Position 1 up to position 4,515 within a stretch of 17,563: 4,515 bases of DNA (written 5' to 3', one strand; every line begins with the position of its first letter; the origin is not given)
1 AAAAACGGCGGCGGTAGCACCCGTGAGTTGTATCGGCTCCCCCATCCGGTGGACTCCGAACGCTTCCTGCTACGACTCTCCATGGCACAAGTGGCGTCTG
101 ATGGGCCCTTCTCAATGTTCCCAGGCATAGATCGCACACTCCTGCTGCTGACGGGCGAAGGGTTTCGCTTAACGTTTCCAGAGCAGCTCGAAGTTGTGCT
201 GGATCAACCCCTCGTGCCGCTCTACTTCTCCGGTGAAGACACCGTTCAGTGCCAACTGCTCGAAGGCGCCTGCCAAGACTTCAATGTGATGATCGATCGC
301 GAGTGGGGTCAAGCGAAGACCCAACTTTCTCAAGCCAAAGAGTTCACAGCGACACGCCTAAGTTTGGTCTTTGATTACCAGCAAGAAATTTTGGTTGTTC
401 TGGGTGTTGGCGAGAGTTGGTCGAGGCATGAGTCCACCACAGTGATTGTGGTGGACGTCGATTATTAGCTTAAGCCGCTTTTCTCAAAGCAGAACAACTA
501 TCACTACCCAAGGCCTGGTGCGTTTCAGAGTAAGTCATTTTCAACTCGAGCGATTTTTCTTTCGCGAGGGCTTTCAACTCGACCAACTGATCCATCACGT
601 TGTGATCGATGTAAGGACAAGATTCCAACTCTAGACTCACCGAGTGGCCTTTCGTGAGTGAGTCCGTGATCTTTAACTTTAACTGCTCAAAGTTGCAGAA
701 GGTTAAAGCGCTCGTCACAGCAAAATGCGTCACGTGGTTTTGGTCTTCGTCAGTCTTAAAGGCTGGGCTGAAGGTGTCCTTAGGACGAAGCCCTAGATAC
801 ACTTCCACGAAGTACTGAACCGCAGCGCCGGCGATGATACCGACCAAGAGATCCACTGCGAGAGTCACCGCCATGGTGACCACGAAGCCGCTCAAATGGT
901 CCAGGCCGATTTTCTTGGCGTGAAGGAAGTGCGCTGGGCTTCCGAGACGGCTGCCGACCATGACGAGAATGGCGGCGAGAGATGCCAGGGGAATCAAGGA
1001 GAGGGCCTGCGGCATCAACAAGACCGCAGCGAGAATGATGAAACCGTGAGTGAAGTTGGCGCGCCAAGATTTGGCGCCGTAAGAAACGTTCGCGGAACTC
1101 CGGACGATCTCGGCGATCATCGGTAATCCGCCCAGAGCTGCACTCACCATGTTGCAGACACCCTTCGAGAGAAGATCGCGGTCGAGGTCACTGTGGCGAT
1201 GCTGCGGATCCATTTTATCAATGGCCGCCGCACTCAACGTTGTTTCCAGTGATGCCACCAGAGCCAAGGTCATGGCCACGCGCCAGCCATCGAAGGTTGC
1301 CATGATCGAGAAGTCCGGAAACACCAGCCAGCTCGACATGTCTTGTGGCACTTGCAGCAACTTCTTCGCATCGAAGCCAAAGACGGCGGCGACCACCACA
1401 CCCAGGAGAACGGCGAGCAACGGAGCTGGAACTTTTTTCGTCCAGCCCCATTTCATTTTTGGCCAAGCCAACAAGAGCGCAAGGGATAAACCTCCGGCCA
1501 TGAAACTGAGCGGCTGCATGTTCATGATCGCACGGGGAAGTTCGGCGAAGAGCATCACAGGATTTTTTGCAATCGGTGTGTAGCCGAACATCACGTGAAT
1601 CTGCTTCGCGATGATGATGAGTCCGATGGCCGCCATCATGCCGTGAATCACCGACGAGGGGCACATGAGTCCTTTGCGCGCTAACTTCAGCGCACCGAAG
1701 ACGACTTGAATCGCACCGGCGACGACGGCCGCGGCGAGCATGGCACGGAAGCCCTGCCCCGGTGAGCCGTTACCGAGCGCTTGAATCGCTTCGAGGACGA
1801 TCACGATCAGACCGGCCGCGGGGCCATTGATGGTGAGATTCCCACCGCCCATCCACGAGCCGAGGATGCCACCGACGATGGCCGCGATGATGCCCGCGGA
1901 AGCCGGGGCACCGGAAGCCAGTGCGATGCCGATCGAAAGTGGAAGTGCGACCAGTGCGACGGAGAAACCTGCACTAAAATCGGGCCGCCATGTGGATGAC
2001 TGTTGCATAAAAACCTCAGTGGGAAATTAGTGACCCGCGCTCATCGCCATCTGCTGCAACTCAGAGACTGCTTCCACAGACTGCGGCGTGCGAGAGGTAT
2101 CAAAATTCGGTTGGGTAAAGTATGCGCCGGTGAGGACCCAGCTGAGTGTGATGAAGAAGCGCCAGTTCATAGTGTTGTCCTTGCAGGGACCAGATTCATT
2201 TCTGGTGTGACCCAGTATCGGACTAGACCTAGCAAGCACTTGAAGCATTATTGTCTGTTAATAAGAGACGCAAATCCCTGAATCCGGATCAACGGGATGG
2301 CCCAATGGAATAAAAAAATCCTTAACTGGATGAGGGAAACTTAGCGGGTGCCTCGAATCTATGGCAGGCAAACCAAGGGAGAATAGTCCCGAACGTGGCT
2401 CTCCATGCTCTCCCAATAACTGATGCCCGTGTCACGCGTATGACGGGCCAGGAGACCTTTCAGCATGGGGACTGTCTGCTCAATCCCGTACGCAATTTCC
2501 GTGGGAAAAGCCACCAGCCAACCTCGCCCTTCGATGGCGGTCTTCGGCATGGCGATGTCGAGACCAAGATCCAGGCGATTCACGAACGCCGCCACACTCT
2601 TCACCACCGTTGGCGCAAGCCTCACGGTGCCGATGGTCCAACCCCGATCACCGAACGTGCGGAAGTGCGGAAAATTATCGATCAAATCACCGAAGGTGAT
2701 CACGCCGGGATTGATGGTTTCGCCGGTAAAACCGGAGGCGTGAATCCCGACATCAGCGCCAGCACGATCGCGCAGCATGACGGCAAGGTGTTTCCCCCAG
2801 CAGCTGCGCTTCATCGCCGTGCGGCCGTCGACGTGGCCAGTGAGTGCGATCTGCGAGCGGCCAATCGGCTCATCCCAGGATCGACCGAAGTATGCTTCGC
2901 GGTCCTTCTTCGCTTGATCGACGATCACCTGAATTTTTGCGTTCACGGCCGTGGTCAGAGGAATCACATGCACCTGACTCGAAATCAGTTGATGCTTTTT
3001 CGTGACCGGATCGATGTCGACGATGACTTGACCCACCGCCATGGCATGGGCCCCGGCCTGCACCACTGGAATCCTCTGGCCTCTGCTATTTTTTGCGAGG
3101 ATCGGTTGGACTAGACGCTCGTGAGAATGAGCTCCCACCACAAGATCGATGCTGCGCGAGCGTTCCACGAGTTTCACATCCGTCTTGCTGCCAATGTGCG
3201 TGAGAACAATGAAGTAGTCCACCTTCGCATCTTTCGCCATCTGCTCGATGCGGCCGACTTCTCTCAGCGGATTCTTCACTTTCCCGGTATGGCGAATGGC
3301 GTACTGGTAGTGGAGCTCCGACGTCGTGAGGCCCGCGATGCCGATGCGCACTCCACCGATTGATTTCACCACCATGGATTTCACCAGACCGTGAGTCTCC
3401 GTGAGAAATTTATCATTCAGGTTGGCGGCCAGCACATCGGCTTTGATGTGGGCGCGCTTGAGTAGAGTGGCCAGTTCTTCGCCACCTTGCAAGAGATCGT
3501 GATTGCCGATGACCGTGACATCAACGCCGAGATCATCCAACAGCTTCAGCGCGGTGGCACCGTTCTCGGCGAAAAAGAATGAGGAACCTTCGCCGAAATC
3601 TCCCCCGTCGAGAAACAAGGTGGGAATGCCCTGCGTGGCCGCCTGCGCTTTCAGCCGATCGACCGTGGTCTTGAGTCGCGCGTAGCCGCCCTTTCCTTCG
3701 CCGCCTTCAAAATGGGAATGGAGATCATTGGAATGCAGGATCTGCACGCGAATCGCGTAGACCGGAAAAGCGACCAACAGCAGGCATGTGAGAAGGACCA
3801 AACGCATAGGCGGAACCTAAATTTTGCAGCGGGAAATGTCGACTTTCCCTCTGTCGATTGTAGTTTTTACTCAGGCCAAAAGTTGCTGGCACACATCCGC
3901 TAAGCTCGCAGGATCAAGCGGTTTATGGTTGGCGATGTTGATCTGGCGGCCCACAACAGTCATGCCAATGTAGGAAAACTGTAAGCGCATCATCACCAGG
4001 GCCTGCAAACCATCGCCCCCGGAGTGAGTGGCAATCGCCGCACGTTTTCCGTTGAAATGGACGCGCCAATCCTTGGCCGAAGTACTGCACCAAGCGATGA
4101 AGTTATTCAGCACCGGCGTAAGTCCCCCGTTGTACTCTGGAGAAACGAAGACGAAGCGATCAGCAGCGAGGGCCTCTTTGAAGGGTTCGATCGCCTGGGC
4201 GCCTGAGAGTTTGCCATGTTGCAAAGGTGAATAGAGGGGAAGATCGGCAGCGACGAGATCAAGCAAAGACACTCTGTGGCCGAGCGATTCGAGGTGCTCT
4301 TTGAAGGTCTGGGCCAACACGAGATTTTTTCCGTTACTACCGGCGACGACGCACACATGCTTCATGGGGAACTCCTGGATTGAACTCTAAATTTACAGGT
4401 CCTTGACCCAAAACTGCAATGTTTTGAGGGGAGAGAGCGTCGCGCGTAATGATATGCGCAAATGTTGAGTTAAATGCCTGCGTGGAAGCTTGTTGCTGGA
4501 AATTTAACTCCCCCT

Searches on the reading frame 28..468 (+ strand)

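Call 52: search_protein_families(library=pfam, proteins=[window:28-468:+], max_evalue=0.01)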
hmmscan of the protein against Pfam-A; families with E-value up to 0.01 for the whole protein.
window:28-468:+ (146 aa): 1 family
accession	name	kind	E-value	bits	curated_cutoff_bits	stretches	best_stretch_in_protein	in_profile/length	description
PF05962.17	HutD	-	2.8e-31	109.5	25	1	4-108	22-124/181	HutD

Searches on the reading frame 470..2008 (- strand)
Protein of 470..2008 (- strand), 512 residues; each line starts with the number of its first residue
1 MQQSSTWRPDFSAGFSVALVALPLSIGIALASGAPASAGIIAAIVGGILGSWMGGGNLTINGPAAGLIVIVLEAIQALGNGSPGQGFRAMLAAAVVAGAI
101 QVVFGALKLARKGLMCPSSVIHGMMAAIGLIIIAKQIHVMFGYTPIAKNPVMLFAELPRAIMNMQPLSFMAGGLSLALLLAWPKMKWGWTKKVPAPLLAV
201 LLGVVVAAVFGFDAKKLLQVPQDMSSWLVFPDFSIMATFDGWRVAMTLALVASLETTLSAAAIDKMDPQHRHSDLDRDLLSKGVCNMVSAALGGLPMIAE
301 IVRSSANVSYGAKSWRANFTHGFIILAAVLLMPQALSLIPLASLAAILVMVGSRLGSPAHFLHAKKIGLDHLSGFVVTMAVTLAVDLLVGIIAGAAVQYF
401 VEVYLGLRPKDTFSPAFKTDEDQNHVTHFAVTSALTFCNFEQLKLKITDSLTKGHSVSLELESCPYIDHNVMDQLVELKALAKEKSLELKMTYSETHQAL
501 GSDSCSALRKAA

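Call 52: search_protein_families(library=pfam, proteins=[window:470-2008:-], max_evalue=0.01)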
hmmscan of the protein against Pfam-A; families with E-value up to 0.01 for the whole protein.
window:470-2008:- (512 aa): 2 families
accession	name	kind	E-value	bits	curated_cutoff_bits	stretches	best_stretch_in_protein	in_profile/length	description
PF00916.26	Sulfate_transp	-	3.9e-55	187.6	23.2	1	10-367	4-369/380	Sulfate permease family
PF01740.26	STAS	-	0.00019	21.6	22.6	1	423-491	7-77/106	STAS domain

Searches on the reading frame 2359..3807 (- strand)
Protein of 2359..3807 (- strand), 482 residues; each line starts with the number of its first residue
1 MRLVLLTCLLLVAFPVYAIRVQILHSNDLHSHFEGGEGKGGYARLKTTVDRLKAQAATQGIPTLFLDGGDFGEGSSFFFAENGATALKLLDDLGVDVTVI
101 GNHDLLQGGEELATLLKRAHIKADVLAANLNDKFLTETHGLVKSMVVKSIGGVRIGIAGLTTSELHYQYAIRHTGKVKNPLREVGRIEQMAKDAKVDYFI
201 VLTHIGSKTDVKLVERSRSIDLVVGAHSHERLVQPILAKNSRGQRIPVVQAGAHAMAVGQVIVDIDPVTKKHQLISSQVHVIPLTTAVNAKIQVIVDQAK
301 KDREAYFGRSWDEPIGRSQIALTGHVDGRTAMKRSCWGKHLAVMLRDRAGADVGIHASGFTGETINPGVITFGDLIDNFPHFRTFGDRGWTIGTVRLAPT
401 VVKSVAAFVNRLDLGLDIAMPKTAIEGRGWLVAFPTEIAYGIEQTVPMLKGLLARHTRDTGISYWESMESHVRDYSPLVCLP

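Call 52: search_protein_families(library=pfam, proteins=[window:2359-3807:-], max_evalue=0.01)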
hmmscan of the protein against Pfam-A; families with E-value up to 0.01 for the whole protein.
window:2359-3807:- (482 aa): 1 family
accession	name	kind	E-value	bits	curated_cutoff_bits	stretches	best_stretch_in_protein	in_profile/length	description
PF00149.33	Metallophos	-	7.9e-11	43.2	21.5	1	22-230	2-190/191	Calcineurin-like phosphoesterase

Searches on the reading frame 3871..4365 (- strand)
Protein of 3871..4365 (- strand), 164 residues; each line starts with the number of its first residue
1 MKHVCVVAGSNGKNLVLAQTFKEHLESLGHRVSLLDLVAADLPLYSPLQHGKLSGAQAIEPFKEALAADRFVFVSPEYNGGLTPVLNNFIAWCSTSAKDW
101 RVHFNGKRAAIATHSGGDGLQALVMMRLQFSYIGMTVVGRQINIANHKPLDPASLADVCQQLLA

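Call 52: search_protein_families(library=pfam, proteins=[window:3871-4365:-], max_evalue=0.01)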
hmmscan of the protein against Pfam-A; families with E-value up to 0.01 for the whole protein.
window:3871-4365:- (164 aa): 2 families
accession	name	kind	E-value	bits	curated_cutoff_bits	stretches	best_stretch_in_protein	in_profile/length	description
PF03358.20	FMN_red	-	7.2e-25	87.8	24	1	4-146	3-149/152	NADPH-dependent FMN reductase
PF02525.22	Flavodoxin_2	-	1.5e-10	41.5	27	1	1-140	1-172/198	Flavodoxin-like fold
